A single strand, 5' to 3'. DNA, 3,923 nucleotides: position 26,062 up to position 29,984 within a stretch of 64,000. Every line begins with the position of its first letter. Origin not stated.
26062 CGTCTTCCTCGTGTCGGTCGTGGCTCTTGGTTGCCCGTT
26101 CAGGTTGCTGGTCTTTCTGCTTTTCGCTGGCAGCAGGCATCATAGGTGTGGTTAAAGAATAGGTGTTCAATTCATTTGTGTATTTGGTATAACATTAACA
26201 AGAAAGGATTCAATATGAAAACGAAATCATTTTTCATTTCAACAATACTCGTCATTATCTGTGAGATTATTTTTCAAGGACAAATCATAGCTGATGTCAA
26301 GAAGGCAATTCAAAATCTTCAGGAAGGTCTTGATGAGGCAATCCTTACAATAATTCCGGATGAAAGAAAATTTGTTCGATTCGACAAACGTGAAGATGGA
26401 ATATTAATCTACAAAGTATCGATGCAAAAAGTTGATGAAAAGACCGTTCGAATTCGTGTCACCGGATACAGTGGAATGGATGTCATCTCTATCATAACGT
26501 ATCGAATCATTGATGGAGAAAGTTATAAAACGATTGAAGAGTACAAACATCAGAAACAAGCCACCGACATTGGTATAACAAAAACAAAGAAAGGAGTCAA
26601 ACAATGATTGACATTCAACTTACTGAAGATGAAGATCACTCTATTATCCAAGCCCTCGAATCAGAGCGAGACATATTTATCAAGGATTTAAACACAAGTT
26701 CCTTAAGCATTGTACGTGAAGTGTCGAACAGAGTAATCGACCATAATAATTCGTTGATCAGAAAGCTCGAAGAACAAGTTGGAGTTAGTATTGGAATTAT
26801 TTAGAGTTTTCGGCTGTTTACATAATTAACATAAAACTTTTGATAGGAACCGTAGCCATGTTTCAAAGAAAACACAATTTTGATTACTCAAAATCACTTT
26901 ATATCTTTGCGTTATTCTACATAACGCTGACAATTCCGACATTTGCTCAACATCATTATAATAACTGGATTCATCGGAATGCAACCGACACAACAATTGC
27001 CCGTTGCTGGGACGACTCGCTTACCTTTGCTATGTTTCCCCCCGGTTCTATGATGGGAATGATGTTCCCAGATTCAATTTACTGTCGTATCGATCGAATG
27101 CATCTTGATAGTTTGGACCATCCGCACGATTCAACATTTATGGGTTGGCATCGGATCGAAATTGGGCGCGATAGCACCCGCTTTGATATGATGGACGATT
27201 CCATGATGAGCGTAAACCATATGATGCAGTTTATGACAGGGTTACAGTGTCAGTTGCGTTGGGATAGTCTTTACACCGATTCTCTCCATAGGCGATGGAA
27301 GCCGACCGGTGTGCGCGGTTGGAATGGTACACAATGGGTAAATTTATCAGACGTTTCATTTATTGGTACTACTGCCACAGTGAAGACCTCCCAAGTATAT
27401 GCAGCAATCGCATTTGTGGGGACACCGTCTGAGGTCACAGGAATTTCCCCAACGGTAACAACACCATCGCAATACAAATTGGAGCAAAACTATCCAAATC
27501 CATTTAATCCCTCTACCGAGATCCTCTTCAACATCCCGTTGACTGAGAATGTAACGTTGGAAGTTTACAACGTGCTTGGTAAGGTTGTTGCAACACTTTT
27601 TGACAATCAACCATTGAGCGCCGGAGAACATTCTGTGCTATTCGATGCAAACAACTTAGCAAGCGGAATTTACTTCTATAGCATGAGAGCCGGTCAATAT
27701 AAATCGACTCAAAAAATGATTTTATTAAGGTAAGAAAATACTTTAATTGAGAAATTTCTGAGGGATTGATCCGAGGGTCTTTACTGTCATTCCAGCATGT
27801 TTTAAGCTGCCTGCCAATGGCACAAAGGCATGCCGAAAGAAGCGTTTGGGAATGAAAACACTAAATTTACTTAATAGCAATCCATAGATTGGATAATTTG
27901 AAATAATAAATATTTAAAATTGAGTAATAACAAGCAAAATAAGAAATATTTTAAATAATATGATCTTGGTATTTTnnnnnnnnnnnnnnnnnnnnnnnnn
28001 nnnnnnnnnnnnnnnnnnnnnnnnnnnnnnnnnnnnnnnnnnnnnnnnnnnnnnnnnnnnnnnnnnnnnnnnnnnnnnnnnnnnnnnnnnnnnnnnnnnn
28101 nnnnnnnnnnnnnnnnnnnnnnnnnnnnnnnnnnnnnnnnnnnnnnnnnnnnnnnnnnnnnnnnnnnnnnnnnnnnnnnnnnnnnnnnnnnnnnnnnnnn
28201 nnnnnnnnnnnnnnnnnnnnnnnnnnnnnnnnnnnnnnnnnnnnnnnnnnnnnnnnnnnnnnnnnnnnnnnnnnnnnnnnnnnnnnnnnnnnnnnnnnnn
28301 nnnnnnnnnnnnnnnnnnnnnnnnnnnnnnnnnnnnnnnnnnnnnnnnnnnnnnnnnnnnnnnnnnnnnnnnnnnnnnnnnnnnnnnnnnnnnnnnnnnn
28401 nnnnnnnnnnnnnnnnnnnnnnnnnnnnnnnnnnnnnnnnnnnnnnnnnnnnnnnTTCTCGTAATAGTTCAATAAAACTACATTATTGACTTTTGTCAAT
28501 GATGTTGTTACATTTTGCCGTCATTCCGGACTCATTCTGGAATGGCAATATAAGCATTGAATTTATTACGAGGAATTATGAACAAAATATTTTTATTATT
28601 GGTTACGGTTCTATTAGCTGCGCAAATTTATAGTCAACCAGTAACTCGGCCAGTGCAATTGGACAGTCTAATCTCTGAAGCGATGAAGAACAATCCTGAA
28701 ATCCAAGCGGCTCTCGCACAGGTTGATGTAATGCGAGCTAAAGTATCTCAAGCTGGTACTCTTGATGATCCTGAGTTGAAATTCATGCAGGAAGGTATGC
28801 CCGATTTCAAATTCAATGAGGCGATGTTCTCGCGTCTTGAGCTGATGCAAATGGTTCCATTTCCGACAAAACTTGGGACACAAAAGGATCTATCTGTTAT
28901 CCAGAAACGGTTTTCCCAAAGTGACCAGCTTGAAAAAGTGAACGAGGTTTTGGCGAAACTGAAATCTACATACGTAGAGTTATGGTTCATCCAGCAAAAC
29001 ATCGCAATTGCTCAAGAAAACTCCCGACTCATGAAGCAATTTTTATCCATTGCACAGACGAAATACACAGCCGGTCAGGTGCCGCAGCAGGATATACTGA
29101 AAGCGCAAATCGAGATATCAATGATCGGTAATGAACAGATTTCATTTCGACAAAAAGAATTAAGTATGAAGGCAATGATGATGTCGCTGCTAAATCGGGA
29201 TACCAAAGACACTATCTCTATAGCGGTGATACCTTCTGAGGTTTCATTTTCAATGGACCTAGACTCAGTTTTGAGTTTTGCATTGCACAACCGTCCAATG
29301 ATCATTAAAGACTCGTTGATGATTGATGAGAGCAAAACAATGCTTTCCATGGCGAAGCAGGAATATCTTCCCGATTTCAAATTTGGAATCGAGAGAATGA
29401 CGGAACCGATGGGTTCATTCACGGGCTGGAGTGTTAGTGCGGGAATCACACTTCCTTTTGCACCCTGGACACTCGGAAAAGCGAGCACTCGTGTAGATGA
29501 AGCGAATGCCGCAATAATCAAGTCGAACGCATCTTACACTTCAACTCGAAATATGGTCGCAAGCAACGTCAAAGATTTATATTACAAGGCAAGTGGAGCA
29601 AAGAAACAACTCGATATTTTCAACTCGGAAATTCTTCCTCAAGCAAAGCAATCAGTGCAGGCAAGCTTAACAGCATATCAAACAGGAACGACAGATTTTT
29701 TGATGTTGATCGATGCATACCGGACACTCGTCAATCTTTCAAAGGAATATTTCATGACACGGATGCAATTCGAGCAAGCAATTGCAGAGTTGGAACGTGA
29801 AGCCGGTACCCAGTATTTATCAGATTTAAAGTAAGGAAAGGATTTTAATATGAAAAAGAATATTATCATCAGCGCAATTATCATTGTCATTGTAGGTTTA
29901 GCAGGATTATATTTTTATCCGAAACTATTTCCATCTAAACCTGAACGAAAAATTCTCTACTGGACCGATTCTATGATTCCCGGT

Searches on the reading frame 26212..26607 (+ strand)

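Call 9: search_protein_families(library=pfam, proteins=[window:26212-26607:+], max_evalue=0.01)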
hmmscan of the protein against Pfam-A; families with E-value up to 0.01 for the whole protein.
window:26212-26607:+ (131 aa): 0 families

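Call 10: search_protein_families(library=phrogs, proteins=[window:26212-26607:+], max_evalue=0.01)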
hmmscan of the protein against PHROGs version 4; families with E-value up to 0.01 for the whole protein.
window:26212-26607:+ (131 aa): 0 families

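Call 67: search_protein_families(library=pfam, proteins=[window:26212-26607:+], max_evalue=1)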
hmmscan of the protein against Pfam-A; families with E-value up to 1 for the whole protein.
window:26212-26607:+ (131 aa): 2 families
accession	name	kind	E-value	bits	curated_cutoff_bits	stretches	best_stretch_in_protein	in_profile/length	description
PF12271.14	Chs7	-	0.066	13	25.1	1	5-76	85-155/287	Chitin synthase export chaperone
PF23906.1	DUF7248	-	0.075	13.5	27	1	6-40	15-47/58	Family of unknown function (DUF7248)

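Call 91: search_protein_families(library=padloc, proteins=[window:26212-26607:+], max_evalue=0.01)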
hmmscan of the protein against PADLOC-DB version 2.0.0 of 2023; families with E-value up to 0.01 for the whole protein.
window:26212-26607:+ (131 aa): 1 family
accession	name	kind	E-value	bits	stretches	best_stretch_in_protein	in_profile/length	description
PDLC00723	Effector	-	0.00049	17.7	1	6-96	66-152/302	4TM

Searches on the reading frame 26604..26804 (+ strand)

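Call 10: search_protein_families(library=phrogs, proteins=[window:26604-26804:+], max_evalue=0.01)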
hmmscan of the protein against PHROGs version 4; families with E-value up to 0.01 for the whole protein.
window:26604-26804:+ (66 aa): 1 family
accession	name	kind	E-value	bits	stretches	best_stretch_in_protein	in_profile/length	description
phrog_27761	-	unknown function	0.006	18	1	7-62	48-106/109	-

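Call 91: search_protein_families(library=padloc, proteins=[window:26604-26804:+], max_evalue=0.01)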
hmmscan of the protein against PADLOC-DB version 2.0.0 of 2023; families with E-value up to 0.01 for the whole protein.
window:26604-26804:+ (66 aa): 0 families

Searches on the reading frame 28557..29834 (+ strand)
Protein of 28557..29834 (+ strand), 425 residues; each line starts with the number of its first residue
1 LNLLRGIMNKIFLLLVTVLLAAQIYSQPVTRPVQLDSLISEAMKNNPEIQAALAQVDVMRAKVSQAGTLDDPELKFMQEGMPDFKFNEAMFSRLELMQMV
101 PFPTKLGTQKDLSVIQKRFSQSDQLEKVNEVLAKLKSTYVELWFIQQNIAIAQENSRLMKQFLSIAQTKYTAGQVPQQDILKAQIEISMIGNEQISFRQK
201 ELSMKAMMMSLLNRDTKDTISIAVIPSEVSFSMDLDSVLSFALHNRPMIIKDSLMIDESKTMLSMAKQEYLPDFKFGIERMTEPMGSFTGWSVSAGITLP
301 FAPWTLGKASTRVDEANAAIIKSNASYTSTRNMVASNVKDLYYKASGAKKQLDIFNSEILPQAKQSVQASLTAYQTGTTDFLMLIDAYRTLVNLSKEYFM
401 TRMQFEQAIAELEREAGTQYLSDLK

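Call 9: search_protein_families(library=pfam, proteins=[window:28557-29834:+], max_evalue=0.01)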
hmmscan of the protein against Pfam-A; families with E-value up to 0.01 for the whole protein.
window:28557-29834:+ (425 aa): 1 family
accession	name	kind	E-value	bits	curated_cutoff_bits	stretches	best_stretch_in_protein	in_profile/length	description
PF02321.23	OEP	-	2.5e-39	135.5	22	2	235-414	1-184/187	Outer membrane efflux protein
